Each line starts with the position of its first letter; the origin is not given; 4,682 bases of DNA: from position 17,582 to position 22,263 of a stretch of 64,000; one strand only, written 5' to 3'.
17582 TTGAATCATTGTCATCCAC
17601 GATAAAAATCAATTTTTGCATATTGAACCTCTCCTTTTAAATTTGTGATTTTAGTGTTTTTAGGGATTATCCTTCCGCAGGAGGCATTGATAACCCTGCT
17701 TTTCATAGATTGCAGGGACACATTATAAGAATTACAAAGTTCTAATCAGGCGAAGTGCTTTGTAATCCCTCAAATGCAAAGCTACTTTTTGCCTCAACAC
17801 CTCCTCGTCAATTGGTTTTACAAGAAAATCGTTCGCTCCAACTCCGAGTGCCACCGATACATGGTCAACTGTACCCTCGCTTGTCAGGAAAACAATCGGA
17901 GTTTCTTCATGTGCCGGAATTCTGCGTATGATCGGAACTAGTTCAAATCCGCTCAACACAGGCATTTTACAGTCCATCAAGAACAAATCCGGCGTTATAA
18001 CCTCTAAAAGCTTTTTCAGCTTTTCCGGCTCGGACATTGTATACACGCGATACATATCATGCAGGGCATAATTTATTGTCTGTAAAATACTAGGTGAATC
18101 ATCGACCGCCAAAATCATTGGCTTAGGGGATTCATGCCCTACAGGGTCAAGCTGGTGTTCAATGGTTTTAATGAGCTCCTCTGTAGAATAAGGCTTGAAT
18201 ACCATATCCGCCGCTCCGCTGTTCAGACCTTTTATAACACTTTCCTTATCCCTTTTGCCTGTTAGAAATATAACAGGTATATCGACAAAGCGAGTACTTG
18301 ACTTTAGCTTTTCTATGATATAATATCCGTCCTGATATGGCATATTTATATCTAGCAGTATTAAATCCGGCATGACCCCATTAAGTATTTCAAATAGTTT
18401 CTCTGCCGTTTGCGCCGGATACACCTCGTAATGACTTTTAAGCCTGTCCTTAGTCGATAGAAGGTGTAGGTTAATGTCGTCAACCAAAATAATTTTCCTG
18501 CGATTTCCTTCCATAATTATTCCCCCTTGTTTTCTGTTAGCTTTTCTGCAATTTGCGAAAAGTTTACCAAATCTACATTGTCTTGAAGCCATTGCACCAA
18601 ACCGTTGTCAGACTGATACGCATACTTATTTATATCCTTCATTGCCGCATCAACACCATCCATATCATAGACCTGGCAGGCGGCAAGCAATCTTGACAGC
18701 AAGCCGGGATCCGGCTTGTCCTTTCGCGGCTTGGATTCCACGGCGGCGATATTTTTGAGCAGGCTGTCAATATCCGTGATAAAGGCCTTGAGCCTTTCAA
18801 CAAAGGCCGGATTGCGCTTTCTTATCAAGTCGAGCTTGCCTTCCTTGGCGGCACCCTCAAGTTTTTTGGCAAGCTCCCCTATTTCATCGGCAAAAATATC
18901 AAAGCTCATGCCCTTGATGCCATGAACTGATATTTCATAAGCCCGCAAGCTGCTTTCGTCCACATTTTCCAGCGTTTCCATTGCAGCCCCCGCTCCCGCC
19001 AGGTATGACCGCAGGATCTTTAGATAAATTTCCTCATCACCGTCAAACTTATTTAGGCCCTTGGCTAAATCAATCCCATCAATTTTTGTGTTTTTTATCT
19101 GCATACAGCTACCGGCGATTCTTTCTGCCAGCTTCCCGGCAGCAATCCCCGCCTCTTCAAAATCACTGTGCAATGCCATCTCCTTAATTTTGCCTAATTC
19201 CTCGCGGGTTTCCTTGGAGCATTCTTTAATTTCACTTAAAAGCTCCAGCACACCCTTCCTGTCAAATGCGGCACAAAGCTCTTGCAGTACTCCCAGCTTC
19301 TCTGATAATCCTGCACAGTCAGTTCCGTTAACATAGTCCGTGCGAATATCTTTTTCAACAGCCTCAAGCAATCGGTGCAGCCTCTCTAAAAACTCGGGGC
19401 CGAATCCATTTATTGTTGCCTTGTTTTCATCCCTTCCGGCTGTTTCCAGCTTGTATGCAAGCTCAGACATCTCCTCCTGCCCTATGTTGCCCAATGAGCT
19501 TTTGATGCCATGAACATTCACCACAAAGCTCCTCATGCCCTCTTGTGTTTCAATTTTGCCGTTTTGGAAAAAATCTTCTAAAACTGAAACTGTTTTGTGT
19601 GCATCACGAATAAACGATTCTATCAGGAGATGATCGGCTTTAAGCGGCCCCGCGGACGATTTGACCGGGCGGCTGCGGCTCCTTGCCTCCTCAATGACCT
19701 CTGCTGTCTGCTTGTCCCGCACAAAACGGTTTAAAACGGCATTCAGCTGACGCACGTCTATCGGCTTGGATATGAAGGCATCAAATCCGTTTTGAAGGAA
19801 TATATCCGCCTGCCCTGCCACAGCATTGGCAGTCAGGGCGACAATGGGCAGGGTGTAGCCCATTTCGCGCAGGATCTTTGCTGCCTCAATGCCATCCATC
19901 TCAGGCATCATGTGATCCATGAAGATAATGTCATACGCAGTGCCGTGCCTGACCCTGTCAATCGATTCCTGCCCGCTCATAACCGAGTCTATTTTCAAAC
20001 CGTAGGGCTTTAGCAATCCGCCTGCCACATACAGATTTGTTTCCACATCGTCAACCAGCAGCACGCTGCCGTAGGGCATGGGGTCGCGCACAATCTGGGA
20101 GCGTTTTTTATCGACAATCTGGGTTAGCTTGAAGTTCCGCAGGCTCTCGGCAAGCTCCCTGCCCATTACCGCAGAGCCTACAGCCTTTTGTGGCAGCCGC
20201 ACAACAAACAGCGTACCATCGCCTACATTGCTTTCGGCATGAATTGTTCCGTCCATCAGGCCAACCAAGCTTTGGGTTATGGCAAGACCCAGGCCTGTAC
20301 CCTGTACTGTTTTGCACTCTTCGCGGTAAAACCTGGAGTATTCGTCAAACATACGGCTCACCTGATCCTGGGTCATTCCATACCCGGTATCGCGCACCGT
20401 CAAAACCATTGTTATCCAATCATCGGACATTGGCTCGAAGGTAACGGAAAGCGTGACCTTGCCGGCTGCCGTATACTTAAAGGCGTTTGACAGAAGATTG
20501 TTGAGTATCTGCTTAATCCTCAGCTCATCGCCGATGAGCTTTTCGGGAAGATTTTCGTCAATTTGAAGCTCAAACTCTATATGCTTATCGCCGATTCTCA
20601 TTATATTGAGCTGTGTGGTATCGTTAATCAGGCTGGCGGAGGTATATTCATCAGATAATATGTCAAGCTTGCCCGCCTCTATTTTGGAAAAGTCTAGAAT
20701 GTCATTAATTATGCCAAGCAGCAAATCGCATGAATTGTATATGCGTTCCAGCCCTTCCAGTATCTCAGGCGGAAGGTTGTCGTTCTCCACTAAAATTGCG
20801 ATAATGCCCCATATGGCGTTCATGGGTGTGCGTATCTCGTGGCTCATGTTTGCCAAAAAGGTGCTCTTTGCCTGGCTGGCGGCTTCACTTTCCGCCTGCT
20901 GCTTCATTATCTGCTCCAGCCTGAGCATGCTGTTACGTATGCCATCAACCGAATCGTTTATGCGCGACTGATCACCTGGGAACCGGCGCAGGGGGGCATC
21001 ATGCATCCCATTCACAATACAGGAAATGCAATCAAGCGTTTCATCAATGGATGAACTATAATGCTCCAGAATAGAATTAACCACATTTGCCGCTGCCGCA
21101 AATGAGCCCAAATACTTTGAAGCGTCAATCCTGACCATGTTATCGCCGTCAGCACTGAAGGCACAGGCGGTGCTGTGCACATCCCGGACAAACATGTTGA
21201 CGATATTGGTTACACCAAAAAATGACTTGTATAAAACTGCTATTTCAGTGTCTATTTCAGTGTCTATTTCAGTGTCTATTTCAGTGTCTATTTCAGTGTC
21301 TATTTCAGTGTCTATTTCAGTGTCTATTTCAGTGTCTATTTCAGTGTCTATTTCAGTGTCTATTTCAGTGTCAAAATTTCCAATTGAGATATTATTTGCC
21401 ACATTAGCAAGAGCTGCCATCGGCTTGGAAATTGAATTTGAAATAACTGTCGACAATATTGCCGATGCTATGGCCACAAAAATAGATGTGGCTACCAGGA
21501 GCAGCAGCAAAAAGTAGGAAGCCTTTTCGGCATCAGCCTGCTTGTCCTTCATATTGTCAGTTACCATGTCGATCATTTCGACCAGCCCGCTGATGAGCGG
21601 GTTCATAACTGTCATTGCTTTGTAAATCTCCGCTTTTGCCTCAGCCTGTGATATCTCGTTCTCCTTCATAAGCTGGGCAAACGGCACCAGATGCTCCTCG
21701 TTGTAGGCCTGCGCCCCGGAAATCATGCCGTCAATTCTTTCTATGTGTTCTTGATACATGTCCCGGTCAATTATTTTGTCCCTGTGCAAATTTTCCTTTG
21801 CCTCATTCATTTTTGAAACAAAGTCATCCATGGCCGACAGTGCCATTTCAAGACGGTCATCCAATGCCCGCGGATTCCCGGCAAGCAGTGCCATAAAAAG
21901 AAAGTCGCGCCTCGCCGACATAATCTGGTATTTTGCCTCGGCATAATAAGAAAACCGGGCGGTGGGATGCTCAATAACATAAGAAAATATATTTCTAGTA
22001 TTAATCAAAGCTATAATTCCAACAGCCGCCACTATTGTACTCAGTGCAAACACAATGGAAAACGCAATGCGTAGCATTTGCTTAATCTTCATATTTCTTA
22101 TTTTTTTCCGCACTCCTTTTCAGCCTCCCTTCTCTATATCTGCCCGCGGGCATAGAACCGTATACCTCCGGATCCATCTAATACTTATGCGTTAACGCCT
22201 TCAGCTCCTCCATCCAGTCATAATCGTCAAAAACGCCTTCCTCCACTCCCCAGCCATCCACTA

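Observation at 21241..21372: Perfect 11 x 12-bp in-frame tandem repeat expanding the HAMP connector of a sensor kinase by (Asp-Thr-Glu-Ile)n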

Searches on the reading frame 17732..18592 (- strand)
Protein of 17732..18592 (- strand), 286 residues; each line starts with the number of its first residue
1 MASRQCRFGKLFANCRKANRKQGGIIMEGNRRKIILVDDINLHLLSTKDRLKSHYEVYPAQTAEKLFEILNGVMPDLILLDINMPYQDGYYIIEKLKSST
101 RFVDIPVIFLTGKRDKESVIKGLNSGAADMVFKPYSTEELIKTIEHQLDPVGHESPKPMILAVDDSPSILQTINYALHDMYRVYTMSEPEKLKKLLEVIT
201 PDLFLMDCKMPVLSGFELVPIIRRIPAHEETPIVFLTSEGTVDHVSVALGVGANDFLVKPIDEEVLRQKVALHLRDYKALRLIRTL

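Call 5: search_protein_families(library=pfam, proteins=[window:17732-18592:-], max_evalue=0.01)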
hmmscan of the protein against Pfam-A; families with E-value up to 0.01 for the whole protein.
window:17732-18592:- (286 aa): 1 family
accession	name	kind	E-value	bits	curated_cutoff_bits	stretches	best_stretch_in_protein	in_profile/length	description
PF00072.30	Response_reg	-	3.3e-45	153.3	30.2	2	160-270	1-110/111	Response regulator receiver domain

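Call 53: find_encoding_contigs(protein=window:17732-18514:-, flank=6000, max_places=10)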
Protein window:17732-18514:- (260 aa): 3 contigs read that carry it; 2 places shown.
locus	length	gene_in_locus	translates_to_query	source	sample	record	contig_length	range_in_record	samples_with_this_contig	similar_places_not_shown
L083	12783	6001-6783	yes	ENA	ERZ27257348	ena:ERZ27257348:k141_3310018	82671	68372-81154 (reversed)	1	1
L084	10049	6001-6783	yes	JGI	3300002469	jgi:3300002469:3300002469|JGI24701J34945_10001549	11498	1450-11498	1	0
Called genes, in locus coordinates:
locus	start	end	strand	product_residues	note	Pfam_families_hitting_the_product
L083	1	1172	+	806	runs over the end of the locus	PF01590:GAF (weak), PF00512:HisKA, PF02518:HATPase_c, PF00072:Response_reg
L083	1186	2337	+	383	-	PF13407:Peripla_BP_4, PF00532:Peripla_BP_1 (faint), PF13377:Peripla_BP_3 (weak)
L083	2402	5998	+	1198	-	-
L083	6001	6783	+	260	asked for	PF00072:Response_reg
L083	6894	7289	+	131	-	PF00072:Response_reg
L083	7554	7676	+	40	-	-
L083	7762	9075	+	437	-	PF07690:MFS_1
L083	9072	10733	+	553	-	PF00501:AMP-binding, PF13193:AMP-binding_C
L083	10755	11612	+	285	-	PF23023:Anti-Pycsar_Apyc1 (weak), PF00753:Lactamase_B, PF12706:Lactamase_B_2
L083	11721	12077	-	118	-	PF00453:Ribosomal_L20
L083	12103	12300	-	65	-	PF01632:Ribosomal_L35p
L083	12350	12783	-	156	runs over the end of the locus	PF05198:IF3_N, PF00707:IF3_C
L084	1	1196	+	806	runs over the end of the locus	PF01590:GAF (weak), PF00512:HisKA, PF02518:HATPase_c, PF00072:Response_reg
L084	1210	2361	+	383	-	PF13407:Peripla_BP_4, PF00532:Peripla_BP_1 (faint), PF13377:Peripla_BP_3 (weak)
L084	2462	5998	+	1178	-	-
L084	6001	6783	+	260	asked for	PF00072:Response_reg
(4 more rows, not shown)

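Call 58: search_protein_families(library=ncbifam, proteins=[window:17732-18514:-], max_evalue=0.001)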
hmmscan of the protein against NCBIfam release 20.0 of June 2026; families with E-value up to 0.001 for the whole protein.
window:17732-18514:- (260 aa): 99 families (the best 25 are shown)
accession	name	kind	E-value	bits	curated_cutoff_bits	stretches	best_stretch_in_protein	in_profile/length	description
TIGR02154.1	PhoB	equivalog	3.9e-37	127.7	296.2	2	7-122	4-120/226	phosphate regulon transcriptional regulator PhoB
NF007135.0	PRK09581.1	equivalog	4.2e-36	124.7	474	2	7-118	4-116/457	PleD family two-component system response regulator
NF040689.1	MtrAB_MtrA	equivalog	6.2e-32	110.7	300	2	27-126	21-117/219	MtrAB system response regulator MtrA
NF053854.1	RespRegPhoBBctds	equivalog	1.5e-31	109.5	270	2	26-119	20-112/225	two-component system response regulator PhoB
NF045944.1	ResRegRpaBCyano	equivalog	5.8e-31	107.6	330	2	24-122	16-112/229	response regulator transcription factor RpaB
NF040534.1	resp_reg_YycF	equivalog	1.5e-28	99.6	340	2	7-121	2-114/231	response regulator YycF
NF051850.1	RespRegRprY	equivalog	1.9e-28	99.4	370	2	3-125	3-123/234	response regulator transcription factor RprY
NF007005.1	PRK09468.1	equivalog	1.4e-27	96.6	331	2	5-122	3-119/237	osmolarity response regulator transcription factor OmpR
NF008296.0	PRK11083.1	equivalog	1.6e-27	96.4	273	2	131-252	3-122/228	two-component system response regulator CreB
NF045991.1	RespRegCtrARhodob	equivalog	2.1e-27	96.3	350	2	9-119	4-113/224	response regulator transcription factor CtrA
NF045505.1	RR_RssB_Pseudo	equivalog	3.3e-26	92.2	700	2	132-244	6-118/394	two-component system response regulator RssB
TIGR01387.1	cztR_silR_copR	subfamily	2.6e-25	89.4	279.2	2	50-124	44-116/218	heavy metal response regulator transcription factor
NF041733.1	resp_reg_CseB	equivalog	3.7e-25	88.6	350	2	134-250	3-117/228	two-component system response regulator CseB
TIGR01818.1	ntrC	equivalog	2.5e-24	85.9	558.6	2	11-122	5-114/463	nitrogen regulation protein NR(I)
NF047793.1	ResRegPgtA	equivalog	2.8e-24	85.7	650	2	132-253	6-126/414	two-component system response regulator PgtA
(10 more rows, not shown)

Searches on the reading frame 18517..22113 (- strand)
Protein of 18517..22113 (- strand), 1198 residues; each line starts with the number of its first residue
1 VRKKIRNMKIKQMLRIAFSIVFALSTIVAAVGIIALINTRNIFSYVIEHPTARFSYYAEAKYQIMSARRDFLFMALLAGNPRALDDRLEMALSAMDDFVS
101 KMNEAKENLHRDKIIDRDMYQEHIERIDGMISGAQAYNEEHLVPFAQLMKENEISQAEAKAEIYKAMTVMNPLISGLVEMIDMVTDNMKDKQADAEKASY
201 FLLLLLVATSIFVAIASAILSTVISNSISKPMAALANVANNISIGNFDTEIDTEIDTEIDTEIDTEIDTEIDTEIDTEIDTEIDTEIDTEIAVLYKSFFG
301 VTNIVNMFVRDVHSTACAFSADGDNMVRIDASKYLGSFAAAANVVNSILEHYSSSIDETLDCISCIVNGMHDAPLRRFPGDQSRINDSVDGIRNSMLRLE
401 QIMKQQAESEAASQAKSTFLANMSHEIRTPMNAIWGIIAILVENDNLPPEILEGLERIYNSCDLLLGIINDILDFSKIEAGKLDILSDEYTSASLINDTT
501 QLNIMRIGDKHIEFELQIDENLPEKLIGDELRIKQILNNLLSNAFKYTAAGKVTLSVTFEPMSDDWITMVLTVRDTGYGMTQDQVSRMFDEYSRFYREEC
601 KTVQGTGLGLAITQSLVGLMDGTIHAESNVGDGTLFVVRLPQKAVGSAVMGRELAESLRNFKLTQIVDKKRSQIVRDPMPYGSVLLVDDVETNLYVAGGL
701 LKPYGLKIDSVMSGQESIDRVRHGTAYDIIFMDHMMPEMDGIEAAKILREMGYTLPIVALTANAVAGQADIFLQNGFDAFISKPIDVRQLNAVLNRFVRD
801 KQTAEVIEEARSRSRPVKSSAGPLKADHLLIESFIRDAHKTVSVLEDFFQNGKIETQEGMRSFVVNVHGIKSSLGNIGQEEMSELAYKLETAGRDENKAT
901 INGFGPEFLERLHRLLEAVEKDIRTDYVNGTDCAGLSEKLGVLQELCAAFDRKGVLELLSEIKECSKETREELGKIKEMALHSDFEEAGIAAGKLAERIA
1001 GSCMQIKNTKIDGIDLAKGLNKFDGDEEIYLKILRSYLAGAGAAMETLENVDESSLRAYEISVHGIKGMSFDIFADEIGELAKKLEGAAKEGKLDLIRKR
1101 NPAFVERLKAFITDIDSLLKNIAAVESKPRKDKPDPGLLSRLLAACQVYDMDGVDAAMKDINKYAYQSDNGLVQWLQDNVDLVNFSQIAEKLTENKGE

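Call 5: search_protein_families(library=pfam, proteins=[window:18517-22113:-], max_evalue=0.01)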
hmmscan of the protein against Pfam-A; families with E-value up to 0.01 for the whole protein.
window:18517-22113:- (1198 aa): 6 families
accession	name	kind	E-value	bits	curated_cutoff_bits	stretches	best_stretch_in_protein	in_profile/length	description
PF02518.31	HATPase_c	-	1e-24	87.5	26.4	1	528-643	1-110/111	Histidine kinase-, DNA gyrase B-, and HSP90-like ATPase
PF00072.30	Response_reg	-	4.7e-21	75.5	30.2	1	684-794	1-110/111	Response regulator receiver domain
PF00512.31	HisKA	-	6.4e-17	61.8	26.9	1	415-481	1-66/66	His Kinase A (phospho-acceptor) domain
PF01627.28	Hpt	-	2.1e-08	34.7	24.6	1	830-920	2-82/84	Hpt domain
PF18575.6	HAMP_N3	-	1.3e-05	25.1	25.7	1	371-396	17-42/43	HAMP N-terminal domain 3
PF06390.17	NESP55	-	0.0011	19.1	35.4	1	246-291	111-156/261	Neuroendocrine-specific golgi protein P55 (NESP55)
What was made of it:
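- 20671..20871 (-): HisKA (DHp) domain with the phospho-acceptor His box (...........). call 5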

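Call 9: find_encoding_contigs(protein=window:18517-22113:-, flank=6000, max_places=10)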
Protein window:18517-22113:- (1198 aa): no gene with exactly this product is on record in the collection.

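Call 35: find_encoding_contigs(protein=window:18517-22077:-, flank=3000, max_places=10)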
Protein window:18517-22077:- (1186 aa): no gene with exactly this product is on record in the collection.

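Call 39: list_cluster_members(proteins=[L081:3911-7444:+, window:18520-22113:-, window:18520-22077:-])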
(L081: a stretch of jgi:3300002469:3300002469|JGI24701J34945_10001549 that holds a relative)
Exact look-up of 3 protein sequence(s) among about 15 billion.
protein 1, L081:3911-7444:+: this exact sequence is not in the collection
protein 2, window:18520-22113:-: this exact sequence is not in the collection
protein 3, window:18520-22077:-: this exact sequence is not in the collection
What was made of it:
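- Tried and rejected: Exact look-ups of the kinase first failed because a DNA reference translates the GTG start as V (calls 9, 35, 39).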

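Call 54: find_encoding_contigs(protein=window:18520-22113:-, flank=2000, max_places=10)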
Protein seq(1198 aa) (1198 aa): 2 contigs read that carry it; 1 place shown.
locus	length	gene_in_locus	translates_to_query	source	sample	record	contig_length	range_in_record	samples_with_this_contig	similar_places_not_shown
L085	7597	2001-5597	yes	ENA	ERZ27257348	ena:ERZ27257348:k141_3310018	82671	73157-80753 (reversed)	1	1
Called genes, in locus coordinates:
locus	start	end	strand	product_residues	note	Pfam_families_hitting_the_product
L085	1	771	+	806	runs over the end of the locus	PF01590:GAF (weak), PF00512:HisKA, PF02518:HATPase_c, PF00072:Response_reg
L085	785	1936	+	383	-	PF13407:Peripla_BP_4, PF00532:Peripla_BP_1 (faint), PF13377:Peripla_BP_3 (weak)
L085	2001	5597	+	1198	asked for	-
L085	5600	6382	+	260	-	PF00072:Response_reg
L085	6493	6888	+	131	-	PF00072:Response_reg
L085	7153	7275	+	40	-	-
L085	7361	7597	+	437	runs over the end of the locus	PF07690:MFS_1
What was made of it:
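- Tried and rejected: Giving the M-start sequence worked (call 54).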

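Call 55: list_cluster_members(proteins=[window:18520-22113:-, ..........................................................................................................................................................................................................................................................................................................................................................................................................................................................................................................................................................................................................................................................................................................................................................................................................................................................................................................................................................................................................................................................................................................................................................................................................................])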
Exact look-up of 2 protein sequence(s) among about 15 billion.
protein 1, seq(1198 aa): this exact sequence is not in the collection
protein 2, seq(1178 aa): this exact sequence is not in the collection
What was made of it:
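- Tried and rejected: Cluster look-ups found neither allele (calls 39, 55).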

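Call 58: search_protein_families(library=ncbifam, proteins=[window:18517-22113:-], max_evalue=0.001)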
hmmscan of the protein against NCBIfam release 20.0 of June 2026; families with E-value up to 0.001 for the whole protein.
window:18517-22113:- (1198 aa): 133 families (the best 25 are shown)
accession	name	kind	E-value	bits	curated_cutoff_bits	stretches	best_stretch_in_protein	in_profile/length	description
NF008318.0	PRK11107.1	equivalog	2.9e-93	313.6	890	2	403-668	282-544/920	two-component sensor histidine kinase BarA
TIGR02956.1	TMAO_torS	equivalog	1.4e-91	308.1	676.5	1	400-811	446-836/967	TMAO reductase system sensor histidine kinase/response regulator TorS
NF041947.1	LuxQ_Vibrio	equivalog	5.7e-83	279.2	1200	1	404-798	460-839/843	quorum-sensing autoinducer 2 sensor kinase/phosphatase LuxQ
NF008302.0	PRK11091.1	equivalog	2e-78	264.4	838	1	404-896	271-746/779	aerobic respiration two-component sensor histidine kinase ArcB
NF011874.0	PRK15347.1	equivalog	4.7e-77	259.9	852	2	401-644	383-616/921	two component system sensor kinase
NF008099.0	PRK10841.1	equivalog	6.7e-75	252.5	920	2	398-642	451-690/949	two-component system sensor histidine kinase RcsC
NF038297.2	hybrid_HK_HrmK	equivalog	8.8e-69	232.7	725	1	399-797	218-607/607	hybrid histidine kinase/response regulator HrmK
NF045901.1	HisKinLetSLeg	equivalog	3.9e-61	207.1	1650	2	406-641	283-517/906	two-component system sensor histidine kinase LetS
NF008543.0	PRK11466.1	equivalog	3.6e-58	197.2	982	1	404-891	432-883/914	TMAO reductase system sensor histidine kinase/response regulator TorS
NF046044.1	PnpS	equivalog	5e-47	160.8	400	1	409-641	163-390/390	two-component system histidine kinase PnpS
NF007420.1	PRK09959.1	equivalog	5.5e-47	160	1995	1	408-890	704-1159/1197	acid-sensing system histidine kinase EvgS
NF047465.1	hybrid_HK_LvrA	exception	2.2e-42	145.1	1200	1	412-848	198-629/819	hybrid histidine kinase/response regulator LvrA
NF041832.1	near_NosP_CTERM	subfamily_domain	7.6e-42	143.7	400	1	410-796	1-368/370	NahK/ErcS family hybrid sensor histidine kinase/response regulator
NF047874.1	MASE3_PAS_HK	subfamily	1.2e-40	140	560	1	399-648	381-631/655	MASE3 domain-containing sensor histidine kinase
NF033092.0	HK_WalK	equivalog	5.9e-39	134.1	725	1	402-641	358-593/594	cell wall metabolism sensor histidine kinase WalK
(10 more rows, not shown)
